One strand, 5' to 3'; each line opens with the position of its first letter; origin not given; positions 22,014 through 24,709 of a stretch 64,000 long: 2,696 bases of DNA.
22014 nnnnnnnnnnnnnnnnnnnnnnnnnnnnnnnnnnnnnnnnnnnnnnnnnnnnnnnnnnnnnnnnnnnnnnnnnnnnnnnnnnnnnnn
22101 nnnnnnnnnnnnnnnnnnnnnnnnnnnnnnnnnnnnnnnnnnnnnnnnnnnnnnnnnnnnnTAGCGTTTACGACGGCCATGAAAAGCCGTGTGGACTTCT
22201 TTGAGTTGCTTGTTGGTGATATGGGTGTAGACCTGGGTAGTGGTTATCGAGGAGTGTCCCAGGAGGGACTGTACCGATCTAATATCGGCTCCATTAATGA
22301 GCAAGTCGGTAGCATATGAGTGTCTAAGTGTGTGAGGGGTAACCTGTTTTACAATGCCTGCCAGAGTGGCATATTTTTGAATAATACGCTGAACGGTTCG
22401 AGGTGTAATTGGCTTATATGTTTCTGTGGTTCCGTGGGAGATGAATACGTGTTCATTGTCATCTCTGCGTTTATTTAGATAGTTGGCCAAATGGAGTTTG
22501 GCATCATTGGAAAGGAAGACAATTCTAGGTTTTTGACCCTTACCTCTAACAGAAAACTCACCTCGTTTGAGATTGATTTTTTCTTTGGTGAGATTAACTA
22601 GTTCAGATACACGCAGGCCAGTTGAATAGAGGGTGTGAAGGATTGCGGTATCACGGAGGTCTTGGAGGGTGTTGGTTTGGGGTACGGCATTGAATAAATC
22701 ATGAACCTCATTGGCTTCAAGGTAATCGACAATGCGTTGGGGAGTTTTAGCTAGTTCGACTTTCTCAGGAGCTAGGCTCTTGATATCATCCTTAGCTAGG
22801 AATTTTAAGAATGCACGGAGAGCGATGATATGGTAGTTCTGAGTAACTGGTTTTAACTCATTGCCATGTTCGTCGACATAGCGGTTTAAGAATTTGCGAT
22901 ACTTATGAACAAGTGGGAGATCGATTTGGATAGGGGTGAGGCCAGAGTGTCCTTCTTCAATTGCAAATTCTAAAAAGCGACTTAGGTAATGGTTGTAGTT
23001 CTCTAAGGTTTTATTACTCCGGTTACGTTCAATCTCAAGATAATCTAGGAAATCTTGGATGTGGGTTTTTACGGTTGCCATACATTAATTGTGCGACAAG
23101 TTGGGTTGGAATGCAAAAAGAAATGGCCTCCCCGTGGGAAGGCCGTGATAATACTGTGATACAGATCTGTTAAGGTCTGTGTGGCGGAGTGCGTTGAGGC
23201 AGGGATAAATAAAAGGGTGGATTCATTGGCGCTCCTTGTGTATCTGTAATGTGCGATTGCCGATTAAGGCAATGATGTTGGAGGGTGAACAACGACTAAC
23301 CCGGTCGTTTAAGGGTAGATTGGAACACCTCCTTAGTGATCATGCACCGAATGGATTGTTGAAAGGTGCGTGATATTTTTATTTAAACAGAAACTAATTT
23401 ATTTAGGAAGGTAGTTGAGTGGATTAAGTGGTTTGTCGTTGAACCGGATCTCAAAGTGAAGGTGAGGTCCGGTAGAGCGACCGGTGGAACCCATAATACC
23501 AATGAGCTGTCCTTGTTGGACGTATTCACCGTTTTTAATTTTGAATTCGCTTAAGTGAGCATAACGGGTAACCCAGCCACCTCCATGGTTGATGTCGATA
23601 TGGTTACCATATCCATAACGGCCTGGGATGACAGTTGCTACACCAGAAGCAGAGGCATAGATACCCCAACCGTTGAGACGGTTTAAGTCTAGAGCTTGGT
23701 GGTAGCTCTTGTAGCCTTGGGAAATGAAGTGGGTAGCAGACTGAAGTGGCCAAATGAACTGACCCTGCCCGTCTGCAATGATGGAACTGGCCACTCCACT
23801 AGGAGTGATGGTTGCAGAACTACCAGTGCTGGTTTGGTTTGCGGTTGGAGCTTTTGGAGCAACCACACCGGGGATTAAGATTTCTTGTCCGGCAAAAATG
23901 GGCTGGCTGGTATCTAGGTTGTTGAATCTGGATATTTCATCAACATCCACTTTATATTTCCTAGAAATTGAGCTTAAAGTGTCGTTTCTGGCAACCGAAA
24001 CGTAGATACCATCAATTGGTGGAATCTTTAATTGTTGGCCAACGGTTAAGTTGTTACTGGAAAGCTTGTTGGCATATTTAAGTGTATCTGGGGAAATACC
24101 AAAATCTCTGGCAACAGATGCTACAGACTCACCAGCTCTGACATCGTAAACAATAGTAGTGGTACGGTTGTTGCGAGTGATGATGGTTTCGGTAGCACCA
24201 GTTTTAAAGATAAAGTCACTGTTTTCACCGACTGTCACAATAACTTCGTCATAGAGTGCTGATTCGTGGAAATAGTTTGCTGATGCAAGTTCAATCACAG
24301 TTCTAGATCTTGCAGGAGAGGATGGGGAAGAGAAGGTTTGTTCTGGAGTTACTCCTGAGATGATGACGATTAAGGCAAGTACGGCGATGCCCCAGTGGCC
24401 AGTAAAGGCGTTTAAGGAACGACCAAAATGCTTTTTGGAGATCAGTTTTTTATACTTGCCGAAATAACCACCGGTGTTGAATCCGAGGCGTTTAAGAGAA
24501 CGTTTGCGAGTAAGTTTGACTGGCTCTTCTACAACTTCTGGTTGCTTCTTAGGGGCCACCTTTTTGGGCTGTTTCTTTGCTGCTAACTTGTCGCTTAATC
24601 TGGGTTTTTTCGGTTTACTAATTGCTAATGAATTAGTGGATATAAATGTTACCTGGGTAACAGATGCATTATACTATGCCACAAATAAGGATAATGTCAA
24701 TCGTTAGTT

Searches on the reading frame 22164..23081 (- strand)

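Call 92: search_protein_families(library=pfam, proteins=[window:22164-23081:-], max_evalue=0.001)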
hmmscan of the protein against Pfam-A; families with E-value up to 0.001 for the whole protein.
window:22164-23081:- (306 aa): 4 families
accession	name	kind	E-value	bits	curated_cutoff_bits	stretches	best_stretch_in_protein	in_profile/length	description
PF00589.27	Phage_integrase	-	1.7e-42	145.5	27.1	1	120-290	2-170/172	Phage integrase family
PF02899.23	Phage_int_SAM_1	-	2.5e-13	50.5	22.3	1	8-97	1-81/83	Phage integrase, N-terminal SAM-like domain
PF13102.12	Phage_int_SAM_5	-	1.1e-07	32.6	22.3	1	17-104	13-91/98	Phage integrase SAM-like domain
PF13495.12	Phage_int_SAM_4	-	0.00025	21.8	27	0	7-36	45-74/85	Phage integrase, N-terminal SAM-like domain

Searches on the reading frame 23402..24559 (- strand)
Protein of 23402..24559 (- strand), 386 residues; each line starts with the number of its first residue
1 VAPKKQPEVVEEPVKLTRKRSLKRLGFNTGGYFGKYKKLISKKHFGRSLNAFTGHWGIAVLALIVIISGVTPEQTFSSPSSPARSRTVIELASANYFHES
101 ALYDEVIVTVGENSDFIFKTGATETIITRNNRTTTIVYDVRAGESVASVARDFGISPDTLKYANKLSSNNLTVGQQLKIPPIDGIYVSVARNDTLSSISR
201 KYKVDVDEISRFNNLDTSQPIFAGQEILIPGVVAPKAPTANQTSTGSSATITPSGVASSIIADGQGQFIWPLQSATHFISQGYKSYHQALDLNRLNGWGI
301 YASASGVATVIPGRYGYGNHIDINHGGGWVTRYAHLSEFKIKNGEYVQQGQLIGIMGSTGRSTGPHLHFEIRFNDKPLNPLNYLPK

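Call 92: search_protein_families(library=pfam, proteins=[window:23402-24559:-], max_evalue=0.001)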
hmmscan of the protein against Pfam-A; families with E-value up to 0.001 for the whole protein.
window:23402-24559:- (386 aa): 5 families
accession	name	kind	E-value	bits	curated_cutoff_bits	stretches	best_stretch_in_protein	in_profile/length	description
PF01551.29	Peptidase_M23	-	3.7e-29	101.2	28.7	1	286-380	2-96/96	Peptidase family M23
PF01476.26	LysM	-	1.4e-25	89.4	20.9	2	189-230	3-43/43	LysM domain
PF23473.1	LysM3_LYK4_5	-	5.3e-11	42.9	29.3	2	138-170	5-37/48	LYK4/5 LysM3 domain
PF23446.1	LysM1_NFP_LYK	-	1.2e-09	39.3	36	1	186-230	8-54/60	NFP/LYK LysM1 domain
PF13542.12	HTH_Tnp_ISL3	-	0.00034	20.5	27.4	0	136-160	20-43/51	Helix-turn-helix domain of transposase family ISL3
